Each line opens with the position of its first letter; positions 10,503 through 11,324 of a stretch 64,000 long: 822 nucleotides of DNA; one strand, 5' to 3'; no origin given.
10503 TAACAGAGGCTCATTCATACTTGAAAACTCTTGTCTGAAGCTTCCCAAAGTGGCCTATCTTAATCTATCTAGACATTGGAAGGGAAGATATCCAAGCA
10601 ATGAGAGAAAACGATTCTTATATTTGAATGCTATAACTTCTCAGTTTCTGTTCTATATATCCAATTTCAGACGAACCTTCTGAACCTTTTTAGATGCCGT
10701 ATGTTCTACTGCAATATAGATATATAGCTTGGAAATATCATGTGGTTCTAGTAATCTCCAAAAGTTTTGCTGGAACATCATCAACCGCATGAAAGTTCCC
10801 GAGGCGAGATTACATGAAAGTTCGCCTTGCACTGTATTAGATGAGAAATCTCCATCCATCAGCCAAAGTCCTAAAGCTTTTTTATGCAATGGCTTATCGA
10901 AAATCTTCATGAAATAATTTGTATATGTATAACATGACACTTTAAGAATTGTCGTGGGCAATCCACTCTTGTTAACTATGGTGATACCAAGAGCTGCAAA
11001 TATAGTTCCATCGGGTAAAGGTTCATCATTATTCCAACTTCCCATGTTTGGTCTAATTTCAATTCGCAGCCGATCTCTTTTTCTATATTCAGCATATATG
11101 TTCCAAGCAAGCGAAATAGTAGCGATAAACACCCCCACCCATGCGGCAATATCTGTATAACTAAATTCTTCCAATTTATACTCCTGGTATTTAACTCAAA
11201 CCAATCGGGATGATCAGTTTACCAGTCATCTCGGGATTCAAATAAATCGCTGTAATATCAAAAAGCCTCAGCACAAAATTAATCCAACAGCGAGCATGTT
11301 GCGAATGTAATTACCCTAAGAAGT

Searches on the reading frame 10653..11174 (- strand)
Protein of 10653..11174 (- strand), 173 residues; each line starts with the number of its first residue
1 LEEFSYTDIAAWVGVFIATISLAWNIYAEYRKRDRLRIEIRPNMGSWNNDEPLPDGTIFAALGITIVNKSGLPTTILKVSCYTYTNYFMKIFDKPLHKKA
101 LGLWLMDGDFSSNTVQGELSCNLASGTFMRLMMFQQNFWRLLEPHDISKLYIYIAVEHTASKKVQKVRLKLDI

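Call 12: search_protein_families(library=pfam, proteins=[window:10653-11174:-], max_evalue=0.01)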
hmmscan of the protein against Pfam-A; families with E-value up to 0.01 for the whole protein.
window:10653-11174:- (173 aa): 0 families

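Call 49: search_protein_families(library=padloc, proteins=[window:10653-11174:-], max_evalue=0.001)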
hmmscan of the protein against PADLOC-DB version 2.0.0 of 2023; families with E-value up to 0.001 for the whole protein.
window:10653-11174:- (173 aa): 0 families

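Call 64: search_protein_families(library=ncbifam, proteins=[window:10653-11174:-], max_evalue=0.001)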
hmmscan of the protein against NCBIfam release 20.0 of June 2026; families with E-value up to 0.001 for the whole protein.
window:10653-11174:- (173 aa): 0 families
